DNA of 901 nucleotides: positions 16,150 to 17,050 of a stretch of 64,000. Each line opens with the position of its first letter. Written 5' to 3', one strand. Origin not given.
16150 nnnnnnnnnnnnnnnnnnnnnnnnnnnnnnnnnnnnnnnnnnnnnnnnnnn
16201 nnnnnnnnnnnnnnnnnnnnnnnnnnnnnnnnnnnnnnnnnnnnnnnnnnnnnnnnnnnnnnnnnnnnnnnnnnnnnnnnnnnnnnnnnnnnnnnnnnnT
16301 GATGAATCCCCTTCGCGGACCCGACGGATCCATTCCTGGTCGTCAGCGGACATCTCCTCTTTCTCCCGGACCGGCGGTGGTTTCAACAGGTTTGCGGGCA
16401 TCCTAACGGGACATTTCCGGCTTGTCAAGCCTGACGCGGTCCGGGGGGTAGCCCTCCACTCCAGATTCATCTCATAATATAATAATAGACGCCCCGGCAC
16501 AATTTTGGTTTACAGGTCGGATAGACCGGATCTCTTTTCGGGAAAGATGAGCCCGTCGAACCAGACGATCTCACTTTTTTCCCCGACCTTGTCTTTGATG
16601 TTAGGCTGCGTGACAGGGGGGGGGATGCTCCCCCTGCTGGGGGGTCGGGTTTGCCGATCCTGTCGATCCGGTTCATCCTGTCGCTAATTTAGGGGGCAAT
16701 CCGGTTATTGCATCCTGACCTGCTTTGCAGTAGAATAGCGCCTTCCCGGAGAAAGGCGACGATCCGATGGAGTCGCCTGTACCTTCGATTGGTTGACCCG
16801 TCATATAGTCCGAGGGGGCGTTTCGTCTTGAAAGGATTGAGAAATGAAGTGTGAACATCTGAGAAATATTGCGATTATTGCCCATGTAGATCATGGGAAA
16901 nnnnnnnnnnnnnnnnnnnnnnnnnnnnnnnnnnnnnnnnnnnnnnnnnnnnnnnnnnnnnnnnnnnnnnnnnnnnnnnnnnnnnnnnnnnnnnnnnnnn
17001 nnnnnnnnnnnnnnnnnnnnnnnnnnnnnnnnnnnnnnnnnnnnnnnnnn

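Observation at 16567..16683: Conserved structured element R1 upstream of two cold-shock-associated genes (typA and cspA)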

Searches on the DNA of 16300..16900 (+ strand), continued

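Call 72: search_with_rna_model(model_id=R1, sources=[L019, L021, L022, L023, L024, L025, L026, L027, L028, L029, L030, L031, L032, L033, L034, L035, L036, L037, L038, L040, L041, L042, L043, L044, L046, L047, L048, L049, L050, L051, L052, L053, L054, L055, L056, L057, L059, L060, L061, L062, L063, L064, L065, L066, L067, L068, L069, L070, L071, L072, L073, L074, L075, L076, L077, L078, L079, L080, L082, L083, L084, L085, L086, L087, L088, L089, L090, L091, L092, L093, L094, L095, L096, L097, L098, L099, L100, L101, L102, L103, L104, L105, L106, L107, L108, L109, L110, L111, L112, L113, L114, L115, L116, L117, L118, L119, L120, L122, L124, L257], max_evalue=1, show_alignments=6)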
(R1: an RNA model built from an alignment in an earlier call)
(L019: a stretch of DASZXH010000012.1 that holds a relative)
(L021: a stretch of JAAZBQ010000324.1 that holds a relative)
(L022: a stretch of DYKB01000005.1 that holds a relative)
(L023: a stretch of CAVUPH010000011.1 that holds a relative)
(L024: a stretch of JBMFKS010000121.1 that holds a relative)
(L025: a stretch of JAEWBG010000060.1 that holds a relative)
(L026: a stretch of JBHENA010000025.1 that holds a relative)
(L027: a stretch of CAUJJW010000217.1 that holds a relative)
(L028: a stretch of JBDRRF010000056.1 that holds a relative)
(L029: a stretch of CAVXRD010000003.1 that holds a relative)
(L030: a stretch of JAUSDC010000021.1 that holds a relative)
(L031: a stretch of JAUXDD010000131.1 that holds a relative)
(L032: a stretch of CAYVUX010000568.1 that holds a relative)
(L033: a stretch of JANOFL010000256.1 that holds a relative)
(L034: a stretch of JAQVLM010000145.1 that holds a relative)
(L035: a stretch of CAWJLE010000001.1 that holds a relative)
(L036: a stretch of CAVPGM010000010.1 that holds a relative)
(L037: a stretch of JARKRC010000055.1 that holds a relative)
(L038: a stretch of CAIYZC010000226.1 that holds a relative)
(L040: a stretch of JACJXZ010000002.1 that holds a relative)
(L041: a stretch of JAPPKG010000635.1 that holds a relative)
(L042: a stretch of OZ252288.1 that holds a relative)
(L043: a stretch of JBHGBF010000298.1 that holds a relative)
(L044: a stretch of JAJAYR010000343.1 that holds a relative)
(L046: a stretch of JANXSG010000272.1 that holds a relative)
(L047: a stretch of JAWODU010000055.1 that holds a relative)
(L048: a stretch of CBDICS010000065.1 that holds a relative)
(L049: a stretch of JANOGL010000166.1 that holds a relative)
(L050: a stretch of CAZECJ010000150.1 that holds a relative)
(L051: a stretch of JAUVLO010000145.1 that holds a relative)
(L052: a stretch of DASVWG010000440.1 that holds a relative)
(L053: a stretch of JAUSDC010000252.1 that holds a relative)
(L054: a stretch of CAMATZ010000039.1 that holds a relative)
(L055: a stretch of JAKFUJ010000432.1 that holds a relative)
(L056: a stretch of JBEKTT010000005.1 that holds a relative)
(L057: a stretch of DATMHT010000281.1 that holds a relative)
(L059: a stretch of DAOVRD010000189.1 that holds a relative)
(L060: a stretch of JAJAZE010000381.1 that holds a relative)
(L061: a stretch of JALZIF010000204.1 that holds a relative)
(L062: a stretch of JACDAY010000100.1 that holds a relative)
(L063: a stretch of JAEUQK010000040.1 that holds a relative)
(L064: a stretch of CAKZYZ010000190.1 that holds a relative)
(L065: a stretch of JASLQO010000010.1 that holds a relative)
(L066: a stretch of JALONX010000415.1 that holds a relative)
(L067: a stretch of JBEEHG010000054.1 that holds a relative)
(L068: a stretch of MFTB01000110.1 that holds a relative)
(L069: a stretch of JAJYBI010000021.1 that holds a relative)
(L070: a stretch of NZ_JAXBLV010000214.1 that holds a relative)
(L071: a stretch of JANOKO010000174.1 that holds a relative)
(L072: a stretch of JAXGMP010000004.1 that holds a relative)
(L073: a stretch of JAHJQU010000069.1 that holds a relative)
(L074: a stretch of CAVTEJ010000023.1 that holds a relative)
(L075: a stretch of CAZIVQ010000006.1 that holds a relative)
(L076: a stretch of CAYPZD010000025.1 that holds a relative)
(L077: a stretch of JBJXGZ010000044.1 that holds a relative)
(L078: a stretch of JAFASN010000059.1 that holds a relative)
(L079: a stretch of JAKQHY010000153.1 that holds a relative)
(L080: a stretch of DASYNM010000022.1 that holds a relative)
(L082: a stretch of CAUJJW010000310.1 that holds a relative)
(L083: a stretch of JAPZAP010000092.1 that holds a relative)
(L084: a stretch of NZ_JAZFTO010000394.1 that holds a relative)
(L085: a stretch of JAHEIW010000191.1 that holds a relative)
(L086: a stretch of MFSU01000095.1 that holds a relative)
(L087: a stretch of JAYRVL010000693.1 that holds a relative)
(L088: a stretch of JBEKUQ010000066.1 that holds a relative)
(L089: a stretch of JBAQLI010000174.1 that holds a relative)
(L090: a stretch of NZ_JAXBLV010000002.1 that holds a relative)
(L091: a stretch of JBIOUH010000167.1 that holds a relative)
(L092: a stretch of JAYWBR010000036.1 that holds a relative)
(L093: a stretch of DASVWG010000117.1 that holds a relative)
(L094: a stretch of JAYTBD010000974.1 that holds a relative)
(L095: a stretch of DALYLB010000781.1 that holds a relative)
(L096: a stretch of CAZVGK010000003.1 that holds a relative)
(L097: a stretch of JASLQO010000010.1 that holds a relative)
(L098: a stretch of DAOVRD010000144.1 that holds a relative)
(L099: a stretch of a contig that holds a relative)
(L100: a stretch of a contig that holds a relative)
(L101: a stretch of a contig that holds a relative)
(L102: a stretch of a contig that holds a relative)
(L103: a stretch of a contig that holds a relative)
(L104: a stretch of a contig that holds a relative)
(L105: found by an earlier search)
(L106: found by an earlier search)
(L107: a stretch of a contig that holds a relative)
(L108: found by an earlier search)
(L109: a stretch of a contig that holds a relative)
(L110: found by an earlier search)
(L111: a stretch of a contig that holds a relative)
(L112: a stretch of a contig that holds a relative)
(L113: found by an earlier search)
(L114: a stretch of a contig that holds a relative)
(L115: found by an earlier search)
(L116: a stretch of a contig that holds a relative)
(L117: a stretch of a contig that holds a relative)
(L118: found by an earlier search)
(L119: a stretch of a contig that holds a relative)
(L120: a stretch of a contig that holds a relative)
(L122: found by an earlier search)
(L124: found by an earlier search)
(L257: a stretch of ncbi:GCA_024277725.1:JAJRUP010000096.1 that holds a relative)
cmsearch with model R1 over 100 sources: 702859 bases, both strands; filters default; matches with E-value up to 1: 80.
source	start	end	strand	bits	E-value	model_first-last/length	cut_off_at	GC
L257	4122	4181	-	36.8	1.9e-09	40-98/101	-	0.57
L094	3768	3803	+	22.5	5.5e-05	62-97/101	-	0.58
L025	7769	7806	-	21.1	0.00016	61-98/101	-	0.45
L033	811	856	-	19.8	0.00039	53-98/101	-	0.46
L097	1919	1992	-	18.8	0.00082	30-99/101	-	0.53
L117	2037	2071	-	18.5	0.00096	65-99/101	-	0.34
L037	5748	5785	+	18.5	0.00099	59-98/101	-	0.39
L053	454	488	+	18.3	0.0012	66-100/101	-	0.4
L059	49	111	+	17.8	0.0016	39-94/101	-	0.59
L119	4799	4829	+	17.5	0.002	68-98/101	-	0.42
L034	5980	6013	-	17.4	0.0021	66-99/101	-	0.44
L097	2054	2094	+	17.4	0.0021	58-98/101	-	0.49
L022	869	899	-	17.3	0.0023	68-98/101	-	0.39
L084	3399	3438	+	17.1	0.0027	55-96/101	-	0.43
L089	1973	2005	-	16.9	0.0031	67-99/101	-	0.36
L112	4374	4405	-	16.6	0.0038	68-99/101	-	0.38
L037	5575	5637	-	16.4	0.0045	30-98/101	-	0.51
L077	7827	7874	-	16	0.0058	52-99/101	-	0.4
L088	7005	7035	-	16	0.006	67-97/101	-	0.39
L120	1323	1359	+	16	0.0062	58-94/101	-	0.41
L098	653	729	-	15.9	0.0062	30-95/101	-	0.52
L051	2688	2718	-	15.6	0.0078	66-96/101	-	0.42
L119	3861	3898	+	15.5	0.0085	61-98/101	-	0.37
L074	5503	5537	+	15.4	0.0092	66-100/101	-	0.4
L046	2458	2504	-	15.3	0.0099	52-98/101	-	0.36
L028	5504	5535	-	15.3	0.01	67-98/101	-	0.34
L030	7321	7350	-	15.2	0.011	67-96/101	-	0.4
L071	3321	3358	+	15.1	0.011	57-95/101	-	0.53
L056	4655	4687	-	15.1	0.011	66-98/101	-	0.36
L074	5452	5485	-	15.1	0.012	65-98/101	-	0.41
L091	4029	4058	-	15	0.012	65-94/101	-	0.47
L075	5753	5785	-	15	0.012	67-99/101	-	0.39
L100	2008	2039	+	14.6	0.016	68-99/101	-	0.31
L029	6413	6449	-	14.6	0.017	62-95/101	-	0.41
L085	3436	3468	+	14.5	0.018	67-99/101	-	0.36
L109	4066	4099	+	14.4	0.018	63-96/101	-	0.38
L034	4730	4764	-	14.3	0.02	65-99/101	-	0.4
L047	1425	1460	+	14.2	0.022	65-100/101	-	0.42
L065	3501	3534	-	14.1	0.023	65-98/101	-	0.44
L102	979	1024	-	14.1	0.023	53-98/101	-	0.43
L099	3103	3129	+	14.1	0.024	67-93/101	-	0.41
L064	1971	2005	+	13.9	0.027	64-98/101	-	0.29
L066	2900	2932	+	13.8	0.028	65-97/101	-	0.36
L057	3512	3541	-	13.8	0.028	65-94/101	-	0.6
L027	6247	6297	-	13.8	0.028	43-98/101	-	0.49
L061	734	777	+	13.8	0.029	43-93/101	-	0.64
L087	2636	2665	+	13.6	0.032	68-97/101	-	0.43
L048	6128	6159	-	13.6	0.032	67-98/101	-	0.34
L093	716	746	+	13.6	0.034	67-97/101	-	0.39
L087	2563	2600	-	13.5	0.036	59-96/101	-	0.42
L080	6432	6465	-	13.5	0.036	62-97/101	-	0.38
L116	2721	2752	-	13.4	0.038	66-97/101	-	0.44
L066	2845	2877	-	13.3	0.041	66-98/101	-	0.3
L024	3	35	+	13.3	0.042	63-95/101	-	0.42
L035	2369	2441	-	13.3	0.042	47-98/101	-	0.48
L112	4408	4446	+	13.3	0.043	61-96/101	-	0.36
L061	664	694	-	13.2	0.043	63-93/101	-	0.45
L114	3917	3946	-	13.2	0.044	67-96/101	-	0.4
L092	5955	5986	+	13.2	0.045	68-99/101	-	0.44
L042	714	744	-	13.1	0.048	65-95/101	-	0.42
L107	7737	7767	-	13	0.05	68-98/101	-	0.32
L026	1254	1288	+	12.6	0.067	61-94/101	-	0.4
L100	2166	2195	+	12.5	0.072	68-97/101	-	0.33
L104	4947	4977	+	12.4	0.078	66-96/101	-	0.45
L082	3717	3749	-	12.4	0.078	67-99/101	-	0.48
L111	56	83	+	12.3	0.083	67-94/101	-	0.5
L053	408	444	-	12.3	0.086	63-99/101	-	0.41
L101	5856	5890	+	12.2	0.089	61-95/101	-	0.37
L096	4850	4886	+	11.8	0.12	62-98/101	-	0.32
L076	2566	2598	-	11.8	0.12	66-98/101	-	0.36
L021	2153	2211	+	11.7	0.13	21-81/101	-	0.76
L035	3186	3225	+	11.3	0.17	61-98/101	-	0.38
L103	1892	1921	+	11.2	0.18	63-92/101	-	0.37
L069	1717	1750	-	11.1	0.2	60-96/101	-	0.38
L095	3337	3365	-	10.7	0.27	68-96/101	-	0.38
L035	3330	3362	+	10.5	0.3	66-98/101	-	0.36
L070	1686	1716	-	10.4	0.34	67-97/101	-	0.39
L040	5610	5639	+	10.2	0.39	64-93/101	-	0.43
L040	5513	5541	+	9.7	0.53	65-93/101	-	0.41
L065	3442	3473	-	9.6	0.6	67-98/101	-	0.38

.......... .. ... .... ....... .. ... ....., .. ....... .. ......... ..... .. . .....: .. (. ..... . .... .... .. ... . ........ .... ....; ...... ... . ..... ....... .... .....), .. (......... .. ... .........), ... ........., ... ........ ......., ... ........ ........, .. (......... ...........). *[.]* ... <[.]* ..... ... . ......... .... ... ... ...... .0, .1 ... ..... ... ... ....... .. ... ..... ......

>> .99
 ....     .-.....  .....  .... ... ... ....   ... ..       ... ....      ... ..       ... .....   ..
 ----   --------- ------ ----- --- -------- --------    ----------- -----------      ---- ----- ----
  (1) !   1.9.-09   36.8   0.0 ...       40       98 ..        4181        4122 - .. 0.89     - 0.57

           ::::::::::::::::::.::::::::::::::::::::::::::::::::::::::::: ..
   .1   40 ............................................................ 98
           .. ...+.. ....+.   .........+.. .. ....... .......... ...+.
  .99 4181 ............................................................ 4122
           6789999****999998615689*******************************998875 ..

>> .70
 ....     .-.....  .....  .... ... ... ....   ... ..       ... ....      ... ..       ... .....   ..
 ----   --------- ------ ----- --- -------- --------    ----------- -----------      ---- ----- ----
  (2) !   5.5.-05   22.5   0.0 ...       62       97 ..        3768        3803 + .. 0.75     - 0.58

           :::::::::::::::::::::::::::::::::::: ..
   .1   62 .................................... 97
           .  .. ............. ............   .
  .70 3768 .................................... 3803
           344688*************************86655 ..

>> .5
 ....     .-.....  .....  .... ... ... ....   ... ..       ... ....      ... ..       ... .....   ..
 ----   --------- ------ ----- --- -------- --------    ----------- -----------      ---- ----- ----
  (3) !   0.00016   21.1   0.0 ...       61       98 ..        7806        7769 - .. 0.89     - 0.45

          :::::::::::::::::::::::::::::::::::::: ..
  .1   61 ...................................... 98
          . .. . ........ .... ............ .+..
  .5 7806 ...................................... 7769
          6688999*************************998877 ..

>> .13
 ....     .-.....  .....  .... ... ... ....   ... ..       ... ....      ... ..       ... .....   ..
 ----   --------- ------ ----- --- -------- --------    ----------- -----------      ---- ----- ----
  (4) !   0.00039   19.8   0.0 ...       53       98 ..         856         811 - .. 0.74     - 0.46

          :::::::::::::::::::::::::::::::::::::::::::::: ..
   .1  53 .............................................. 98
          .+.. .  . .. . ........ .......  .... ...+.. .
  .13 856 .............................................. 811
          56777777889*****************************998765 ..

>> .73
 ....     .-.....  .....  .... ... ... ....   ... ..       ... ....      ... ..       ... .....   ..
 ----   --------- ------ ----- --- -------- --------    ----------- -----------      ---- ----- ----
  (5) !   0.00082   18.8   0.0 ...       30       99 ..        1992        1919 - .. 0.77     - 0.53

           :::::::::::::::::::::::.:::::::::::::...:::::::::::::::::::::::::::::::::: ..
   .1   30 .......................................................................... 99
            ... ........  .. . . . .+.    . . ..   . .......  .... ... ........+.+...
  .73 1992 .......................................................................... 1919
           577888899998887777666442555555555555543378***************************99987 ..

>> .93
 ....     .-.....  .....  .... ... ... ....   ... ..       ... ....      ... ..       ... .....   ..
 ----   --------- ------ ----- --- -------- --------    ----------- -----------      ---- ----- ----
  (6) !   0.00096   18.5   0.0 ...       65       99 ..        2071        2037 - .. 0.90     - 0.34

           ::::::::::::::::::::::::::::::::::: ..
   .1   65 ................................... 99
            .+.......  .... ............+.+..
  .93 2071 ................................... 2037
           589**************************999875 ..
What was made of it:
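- The R1 model matches those loci only over the arm, model positions about 62-99 (call 72).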
